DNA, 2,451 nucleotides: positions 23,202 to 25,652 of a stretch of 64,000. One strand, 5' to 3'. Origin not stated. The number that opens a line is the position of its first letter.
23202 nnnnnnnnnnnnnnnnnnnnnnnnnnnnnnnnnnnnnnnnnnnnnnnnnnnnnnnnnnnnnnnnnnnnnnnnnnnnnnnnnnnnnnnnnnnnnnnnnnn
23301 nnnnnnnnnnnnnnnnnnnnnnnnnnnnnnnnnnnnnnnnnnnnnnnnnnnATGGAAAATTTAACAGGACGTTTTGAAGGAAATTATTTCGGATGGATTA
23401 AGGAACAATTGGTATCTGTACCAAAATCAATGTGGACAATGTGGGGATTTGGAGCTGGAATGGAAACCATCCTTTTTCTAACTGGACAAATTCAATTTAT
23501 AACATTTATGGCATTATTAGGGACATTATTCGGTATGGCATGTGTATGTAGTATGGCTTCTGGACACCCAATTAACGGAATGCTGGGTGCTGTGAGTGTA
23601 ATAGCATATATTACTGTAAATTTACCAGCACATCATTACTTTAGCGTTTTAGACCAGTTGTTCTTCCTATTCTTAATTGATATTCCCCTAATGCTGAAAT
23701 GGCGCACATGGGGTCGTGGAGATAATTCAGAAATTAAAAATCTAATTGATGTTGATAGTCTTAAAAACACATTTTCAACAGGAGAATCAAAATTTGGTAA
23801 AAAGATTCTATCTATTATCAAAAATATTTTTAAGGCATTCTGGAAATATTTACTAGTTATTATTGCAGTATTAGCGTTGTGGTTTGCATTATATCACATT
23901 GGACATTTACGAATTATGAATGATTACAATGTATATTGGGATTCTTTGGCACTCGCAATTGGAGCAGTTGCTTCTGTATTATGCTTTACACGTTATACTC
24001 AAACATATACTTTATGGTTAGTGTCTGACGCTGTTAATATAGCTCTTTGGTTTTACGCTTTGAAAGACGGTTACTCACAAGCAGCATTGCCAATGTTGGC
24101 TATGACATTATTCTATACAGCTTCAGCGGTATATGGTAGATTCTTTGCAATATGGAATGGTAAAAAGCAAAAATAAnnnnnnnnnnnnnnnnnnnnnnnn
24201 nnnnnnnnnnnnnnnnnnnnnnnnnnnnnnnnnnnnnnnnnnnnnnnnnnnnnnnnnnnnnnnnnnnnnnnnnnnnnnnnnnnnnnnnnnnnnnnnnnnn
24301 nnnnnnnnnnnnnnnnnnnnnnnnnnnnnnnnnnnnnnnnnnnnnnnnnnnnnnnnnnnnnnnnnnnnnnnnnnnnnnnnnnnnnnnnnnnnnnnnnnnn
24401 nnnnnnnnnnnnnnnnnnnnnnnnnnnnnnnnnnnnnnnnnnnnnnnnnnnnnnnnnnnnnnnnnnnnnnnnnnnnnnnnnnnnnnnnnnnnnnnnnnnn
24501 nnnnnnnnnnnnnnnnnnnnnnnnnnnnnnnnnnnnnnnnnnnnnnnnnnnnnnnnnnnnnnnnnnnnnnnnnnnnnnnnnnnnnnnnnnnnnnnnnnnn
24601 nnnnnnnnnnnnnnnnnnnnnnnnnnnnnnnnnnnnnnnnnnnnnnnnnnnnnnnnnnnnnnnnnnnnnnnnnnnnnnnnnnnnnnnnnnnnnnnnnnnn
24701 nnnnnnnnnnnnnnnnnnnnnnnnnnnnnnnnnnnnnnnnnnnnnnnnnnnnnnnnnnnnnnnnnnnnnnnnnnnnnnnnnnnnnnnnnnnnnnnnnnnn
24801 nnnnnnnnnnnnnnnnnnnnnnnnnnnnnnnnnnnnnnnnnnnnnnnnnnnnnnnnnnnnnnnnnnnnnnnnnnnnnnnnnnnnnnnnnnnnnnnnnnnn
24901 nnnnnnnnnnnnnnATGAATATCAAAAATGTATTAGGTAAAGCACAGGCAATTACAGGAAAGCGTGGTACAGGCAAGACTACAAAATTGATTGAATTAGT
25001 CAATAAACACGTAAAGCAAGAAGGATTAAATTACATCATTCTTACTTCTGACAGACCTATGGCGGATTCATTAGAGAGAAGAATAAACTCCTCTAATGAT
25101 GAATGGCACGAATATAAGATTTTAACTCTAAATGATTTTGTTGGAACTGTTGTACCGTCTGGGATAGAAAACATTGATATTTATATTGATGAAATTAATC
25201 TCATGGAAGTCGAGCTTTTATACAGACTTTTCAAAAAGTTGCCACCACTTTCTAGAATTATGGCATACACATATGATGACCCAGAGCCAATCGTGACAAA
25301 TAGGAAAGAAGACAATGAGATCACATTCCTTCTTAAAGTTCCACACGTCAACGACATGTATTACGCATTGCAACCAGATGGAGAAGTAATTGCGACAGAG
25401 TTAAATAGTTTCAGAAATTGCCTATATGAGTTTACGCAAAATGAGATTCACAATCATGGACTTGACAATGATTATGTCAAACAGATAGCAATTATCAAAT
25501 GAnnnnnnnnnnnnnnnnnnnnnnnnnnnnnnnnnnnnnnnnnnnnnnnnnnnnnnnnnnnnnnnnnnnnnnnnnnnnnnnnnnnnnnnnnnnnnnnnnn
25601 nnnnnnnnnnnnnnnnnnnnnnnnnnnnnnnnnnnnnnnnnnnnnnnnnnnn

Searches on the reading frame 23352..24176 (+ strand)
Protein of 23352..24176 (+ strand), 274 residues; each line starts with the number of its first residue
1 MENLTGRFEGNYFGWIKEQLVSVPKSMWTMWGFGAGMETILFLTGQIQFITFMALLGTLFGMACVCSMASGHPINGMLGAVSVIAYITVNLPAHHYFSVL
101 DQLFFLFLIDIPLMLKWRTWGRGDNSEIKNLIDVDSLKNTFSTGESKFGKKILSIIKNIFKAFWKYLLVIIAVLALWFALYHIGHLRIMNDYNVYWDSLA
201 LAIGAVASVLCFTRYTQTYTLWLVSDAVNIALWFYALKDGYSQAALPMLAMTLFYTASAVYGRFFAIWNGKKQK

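Call 10: search_protein_families(library=pfam, proteins=[window:23352-24176:+], max_evalue=0.001)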
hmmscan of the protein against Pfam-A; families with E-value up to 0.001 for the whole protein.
window:23352-24176:+ (274 aa): 1 family
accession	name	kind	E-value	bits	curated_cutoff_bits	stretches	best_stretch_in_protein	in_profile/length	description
PF04973.17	NMN_transporter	-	3.7e-24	86.1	27.3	1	53-264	3-171/175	Nicotinamide mononucleotide transporter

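Call 31: search_protein_families(library=phrogs, proteins=[window:23352-24176:+], max_evalue=0.001)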
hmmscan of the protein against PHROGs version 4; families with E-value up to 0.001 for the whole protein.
window:23352-24176:+ (274 aa): 1 family
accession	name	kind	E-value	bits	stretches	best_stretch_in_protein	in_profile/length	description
phrog_1880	-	moron, auxiliary metabolic gene and host takeover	7.3e-26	92.1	1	11-273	5-231/235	PnuC-like nicotinamide mononucleotide transport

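Call 44: search_protein_families(library=ncbifam, proteins=[window:23352-24176:+], max_evalue=0.01)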
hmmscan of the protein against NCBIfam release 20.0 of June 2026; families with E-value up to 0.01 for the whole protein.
window:23352-24176:+ (274 aa): 2 families
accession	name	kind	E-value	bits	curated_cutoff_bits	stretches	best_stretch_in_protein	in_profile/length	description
TIGR01528.1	NMN_trans_PnuC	equivalog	3.6e-28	98.7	42.45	1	52-272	3-185/187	nicotinamide riboside transporter PnuC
NF011926.0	PRK15397.1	subfamily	2.1e-08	34.3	335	1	51-242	23-206/239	nicotinamide riboside transporter PnuC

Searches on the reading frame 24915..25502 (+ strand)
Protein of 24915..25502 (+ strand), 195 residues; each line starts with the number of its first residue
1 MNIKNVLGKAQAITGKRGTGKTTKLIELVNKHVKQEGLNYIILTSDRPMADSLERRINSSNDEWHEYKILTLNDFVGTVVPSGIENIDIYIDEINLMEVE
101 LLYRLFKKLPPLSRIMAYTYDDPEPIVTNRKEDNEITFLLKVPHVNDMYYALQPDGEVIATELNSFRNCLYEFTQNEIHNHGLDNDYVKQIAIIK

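Call 20: search_protein_families(library=pfam, proteins=[window:24915-25502:+], max_evalue=0.001)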
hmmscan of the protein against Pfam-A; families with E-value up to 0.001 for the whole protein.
window:24915-25502:+ (195 aa): 3 families
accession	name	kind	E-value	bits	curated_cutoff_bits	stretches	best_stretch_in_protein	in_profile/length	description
PF13245.12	AAA_19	-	1.9e-05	25.3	25.1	1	9-116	12-121/134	AAA domain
PF13173.12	AAA_14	-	6.9e-05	23.3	27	1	9-95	3-72/129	AAA domain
PF13604.12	AAA_30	-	0.0001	22.6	27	1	10-109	20-112/191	AAA domain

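Call 31: search_protein_families(library=phrogs, proteins=[window:24915-25502:+], max_evalue=0.001)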
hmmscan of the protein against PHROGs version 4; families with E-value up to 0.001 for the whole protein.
window:24915-25502:+ (195 aa): 1 family
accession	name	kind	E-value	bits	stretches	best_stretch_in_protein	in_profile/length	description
phrog_28356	-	unknown function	0.00021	21.9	1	105-183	46-132/142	-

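Call 44: search_protein_families(library=ncbifam, proteins=[window:24915-25502:+], max_evalue=0.01)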
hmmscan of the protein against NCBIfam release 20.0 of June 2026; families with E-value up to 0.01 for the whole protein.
window:24915-25502:+ (195 aa): 2 families
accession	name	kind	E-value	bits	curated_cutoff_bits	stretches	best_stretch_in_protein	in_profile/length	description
NF005807.0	PRK07667.1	equivalog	0.00037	20.1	221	1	12-70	21-77/193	kinase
NF041177.1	Cyp119_Thmprot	equivalog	0.004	16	680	1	22-109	47-132/368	cytochrome P450 Cyp119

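Call 45: search_solved_structures(query=window:24915-25502:+, max_evalue=5, show_alignments=2)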
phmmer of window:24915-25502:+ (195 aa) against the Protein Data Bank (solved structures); distinct sequences matched with E-value up to 5: 9.
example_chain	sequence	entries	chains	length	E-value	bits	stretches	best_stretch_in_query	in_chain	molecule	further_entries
1rz3_A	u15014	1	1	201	0.33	13.8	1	12-70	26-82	hypothetical protein RBSTP0775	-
2zts_A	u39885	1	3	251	0.57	13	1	10-110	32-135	Putative uncharacterized protein PH0186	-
8hnk_R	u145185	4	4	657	0.73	12.6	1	42-116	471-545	Soluble cytochrome b562,C-X-C chemokine receptor type 3,Oplophorus-luciferin 2-monooxygena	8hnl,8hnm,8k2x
4z0t_A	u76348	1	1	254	1.2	12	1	22-114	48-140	Oxidoreductase, short-chain dehydrogenase/reductase family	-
3di5_A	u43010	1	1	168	1.2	11.9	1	36-84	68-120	DinB-like Protein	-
9h2j_O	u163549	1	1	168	1.2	11.9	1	47-113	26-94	Tyrosine-protein phosphatase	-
1yn9_A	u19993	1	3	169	1.3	11.9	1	47-113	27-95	polynucleotide 5'-phosphatase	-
8znm_A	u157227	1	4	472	1.3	11.8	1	119-162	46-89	GgCGT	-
6l5p_A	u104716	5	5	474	1.3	11.8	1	119-162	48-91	GgCGT | GgCGT1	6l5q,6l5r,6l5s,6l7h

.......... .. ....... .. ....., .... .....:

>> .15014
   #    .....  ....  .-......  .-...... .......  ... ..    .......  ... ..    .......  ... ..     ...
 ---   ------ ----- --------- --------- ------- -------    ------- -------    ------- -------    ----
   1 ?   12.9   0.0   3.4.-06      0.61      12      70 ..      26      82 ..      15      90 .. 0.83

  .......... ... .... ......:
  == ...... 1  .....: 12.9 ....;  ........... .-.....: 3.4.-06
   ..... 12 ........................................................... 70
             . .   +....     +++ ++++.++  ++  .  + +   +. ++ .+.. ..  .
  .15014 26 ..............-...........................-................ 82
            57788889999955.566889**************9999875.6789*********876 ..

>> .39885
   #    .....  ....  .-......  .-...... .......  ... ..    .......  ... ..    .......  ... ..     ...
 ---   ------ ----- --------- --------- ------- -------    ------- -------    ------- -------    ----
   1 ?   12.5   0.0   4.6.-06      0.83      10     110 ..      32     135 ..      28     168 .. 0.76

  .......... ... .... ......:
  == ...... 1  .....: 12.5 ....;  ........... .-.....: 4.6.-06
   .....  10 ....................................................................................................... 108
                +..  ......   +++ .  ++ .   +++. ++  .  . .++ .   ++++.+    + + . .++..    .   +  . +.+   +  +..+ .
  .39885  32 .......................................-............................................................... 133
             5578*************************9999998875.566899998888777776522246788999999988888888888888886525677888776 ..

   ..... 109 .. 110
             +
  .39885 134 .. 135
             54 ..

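Call 46: search_dna_similar(query=window:24915-25502:+, collection=phages, mode=protein, max_rows=15, max_evalue=0.001)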
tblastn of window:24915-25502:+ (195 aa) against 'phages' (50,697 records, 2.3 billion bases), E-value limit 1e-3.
No match.
